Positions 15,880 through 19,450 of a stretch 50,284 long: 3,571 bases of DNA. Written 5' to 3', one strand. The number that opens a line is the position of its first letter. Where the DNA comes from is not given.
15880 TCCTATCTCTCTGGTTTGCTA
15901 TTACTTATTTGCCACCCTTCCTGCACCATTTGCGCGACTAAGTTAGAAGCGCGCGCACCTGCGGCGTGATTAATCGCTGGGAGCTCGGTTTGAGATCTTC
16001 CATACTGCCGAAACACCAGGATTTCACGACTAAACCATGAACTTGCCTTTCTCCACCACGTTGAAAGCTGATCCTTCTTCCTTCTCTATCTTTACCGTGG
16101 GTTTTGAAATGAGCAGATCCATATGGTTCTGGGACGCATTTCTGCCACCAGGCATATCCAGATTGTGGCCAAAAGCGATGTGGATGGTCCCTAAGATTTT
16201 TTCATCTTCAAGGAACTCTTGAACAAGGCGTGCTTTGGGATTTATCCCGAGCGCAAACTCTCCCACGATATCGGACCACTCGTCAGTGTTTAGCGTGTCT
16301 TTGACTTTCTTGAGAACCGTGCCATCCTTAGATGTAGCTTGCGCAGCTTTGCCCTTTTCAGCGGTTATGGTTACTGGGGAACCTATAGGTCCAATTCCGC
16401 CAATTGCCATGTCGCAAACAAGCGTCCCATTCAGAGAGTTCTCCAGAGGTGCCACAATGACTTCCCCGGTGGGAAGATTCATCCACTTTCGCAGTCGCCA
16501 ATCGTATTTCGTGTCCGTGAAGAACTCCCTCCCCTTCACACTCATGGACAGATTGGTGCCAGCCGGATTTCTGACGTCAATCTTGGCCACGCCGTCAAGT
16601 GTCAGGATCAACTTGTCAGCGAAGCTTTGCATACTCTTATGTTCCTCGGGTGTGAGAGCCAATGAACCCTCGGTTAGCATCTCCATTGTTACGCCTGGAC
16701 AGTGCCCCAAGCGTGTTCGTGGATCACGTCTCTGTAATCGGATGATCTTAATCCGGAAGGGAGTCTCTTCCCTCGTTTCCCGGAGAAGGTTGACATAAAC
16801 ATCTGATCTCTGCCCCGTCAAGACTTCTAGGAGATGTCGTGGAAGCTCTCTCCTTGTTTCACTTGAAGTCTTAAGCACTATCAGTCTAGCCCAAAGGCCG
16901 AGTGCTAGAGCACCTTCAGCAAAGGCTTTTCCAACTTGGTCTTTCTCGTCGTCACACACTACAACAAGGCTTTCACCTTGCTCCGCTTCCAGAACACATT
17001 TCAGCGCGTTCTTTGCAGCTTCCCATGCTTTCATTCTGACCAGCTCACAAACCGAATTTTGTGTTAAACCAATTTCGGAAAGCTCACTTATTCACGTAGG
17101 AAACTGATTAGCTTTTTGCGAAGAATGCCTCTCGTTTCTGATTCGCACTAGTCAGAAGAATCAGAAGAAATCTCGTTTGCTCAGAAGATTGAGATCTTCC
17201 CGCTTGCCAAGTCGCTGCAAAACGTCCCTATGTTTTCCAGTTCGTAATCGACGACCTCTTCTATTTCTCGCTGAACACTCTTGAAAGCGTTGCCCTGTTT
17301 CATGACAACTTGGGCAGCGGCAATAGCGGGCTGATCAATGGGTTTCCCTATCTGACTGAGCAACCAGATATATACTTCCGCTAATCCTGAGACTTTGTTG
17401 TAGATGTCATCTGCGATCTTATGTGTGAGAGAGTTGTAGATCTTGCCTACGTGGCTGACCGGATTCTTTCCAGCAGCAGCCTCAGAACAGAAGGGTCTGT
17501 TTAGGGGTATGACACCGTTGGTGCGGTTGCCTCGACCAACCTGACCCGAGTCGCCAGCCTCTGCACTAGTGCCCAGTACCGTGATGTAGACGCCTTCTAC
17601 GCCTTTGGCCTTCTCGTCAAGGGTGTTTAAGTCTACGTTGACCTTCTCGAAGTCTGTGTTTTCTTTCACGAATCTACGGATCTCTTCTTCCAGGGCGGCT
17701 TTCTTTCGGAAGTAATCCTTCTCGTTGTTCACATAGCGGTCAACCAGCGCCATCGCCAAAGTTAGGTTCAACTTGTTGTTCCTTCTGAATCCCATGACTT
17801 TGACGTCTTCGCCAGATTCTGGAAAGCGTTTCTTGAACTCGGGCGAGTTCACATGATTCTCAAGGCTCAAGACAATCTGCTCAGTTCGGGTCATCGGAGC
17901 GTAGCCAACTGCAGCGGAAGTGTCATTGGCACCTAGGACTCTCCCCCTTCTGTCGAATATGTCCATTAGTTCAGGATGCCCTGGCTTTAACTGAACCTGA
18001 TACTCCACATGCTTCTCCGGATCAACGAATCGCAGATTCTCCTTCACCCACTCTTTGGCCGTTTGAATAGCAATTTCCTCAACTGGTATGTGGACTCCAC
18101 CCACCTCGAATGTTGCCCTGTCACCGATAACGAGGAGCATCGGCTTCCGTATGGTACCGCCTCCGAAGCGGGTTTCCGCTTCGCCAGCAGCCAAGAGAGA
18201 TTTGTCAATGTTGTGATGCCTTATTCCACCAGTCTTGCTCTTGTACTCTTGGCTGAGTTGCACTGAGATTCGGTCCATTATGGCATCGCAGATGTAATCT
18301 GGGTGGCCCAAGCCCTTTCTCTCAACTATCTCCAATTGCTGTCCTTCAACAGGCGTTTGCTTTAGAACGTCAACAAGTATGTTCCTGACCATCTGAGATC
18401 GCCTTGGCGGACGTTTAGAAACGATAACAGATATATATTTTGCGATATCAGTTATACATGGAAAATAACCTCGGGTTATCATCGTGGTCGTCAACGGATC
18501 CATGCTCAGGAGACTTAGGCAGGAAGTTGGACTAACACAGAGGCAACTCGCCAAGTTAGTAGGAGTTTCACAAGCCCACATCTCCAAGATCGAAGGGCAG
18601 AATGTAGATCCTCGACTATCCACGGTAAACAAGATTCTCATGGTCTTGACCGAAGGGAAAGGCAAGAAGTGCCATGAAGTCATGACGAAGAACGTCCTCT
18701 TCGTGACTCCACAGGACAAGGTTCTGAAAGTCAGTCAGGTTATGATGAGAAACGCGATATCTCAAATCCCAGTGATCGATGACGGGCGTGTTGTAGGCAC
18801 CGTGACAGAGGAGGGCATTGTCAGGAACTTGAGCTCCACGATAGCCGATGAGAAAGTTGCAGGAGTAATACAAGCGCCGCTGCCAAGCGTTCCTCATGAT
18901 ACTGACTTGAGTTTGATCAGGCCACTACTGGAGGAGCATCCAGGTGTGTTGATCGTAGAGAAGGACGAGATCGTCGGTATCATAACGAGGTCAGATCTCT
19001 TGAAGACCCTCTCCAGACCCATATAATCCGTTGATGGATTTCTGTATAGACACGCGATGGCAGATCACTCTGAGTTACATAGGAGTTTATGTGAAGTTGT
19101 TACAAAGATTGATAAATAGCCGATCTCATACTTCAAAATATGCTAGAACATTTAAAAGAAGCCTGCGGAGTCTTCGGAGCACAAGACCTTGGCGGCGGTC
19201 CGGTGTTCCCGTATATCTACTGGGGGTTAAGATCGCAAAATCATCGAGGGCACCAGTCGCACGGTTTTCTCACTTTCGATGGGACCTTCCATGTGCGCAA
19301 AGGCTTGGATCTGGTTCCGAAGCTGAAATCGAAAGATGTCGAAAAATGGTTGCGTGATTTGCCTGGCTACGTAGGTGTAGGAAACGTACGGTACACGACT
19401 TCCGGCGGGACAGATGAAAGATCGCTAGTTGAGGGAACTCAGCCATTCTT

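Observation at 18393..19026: HTH-CBS regulator divergently paired with archaeal SAM synthetase across palindromic operators: a candidate SAM-sensing repressor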

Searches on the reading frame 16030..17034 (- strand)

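Call 3: search_protein_families(library=pfam, proteins=[window:16030-17034:-])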
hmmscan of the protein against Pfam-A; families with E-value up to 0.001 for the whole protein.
window:16030-17034:- (334 aa): 1 family
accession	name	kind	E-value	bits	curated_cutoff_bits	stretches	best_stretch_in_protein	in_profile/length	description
PF02073.20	Peptidase_M29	-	2.9e-20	72.9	27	1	143-332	198-406/406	Thermophilic metalloprotease (M29)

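Call 4: search_protein_families(library=ncbifam, proteins=[window:16030-17034:-])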
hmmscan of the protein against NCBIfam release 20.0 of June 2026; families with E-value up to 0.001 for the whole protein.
window:16030-17034:- (334 aa): 0 families

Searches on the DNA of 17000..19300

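Call 23: search_rna_families(source=window, start=17000, end=19300, threshold=evalue, max_evalue=1)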
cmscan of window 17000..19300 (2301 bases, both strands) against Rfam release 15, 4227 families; matches with E-value up to 1: 2.
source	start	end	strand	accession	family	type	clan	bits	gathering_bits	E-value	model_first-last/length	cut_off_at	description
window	18384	18459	-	RF03118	gCoV-5UTR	Cis-reg;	CL00116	28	124.9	0.2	1-200/200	no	Gammacoronavirus 5'UTR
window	18698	18775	+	RF00119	C0299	Gene; sRNA;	-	20.3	40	0.91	1-79/79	no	C0299 RNA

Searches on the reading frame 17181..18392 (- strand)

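Call 3: search_protein_families(library=pfam, proteins=[window:17181-18392:-])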
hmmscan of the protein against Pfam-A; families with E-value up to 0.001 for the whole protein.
window:17181-18392:- (403 aa): 1 family
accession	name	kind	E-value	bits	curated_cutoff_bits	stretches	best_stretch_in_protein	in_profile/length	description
PF01941.24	AdoMet_Synthase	-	3.6e-167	556.7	27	1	3-399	1-395/395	S-adenosylmethionine synthetase (AdoMet synthetase)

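Call 4: search_protein_families(library=ncbifam, proteins=[window:17181-18392:-])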
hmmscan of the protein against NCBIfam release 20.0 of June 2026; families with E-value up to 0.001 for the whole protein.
window:17181-18392:- (403 aa): 5 families
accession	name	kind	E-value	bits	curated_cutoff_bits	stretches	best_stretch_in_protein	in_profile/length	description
NF003363.0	PRK04439.1-2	equivalog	2.1e-193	642.6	557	1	3-402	2-402/403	methionine adenosyltransferase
NF003364.0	PRK04439.1-3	equivalog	2.8e-137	458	553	1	1-403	1-400/400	methionine adenosyltransferase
NF003366.0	PRK04439.1-5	subfamily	2.1e-133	445.1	435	1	3-403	2-395/395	methionine adenosyltransferase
NF003365.0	PRK04439.1-4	equivalog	9.8e-131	436.4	577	1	1-403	1-406/406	methionine adenosyltransferase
NF003362.0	PRK04439.1-1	equivalog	5.9e-78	262.4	481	1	16-379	13-383/406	methionine adenosyltransferase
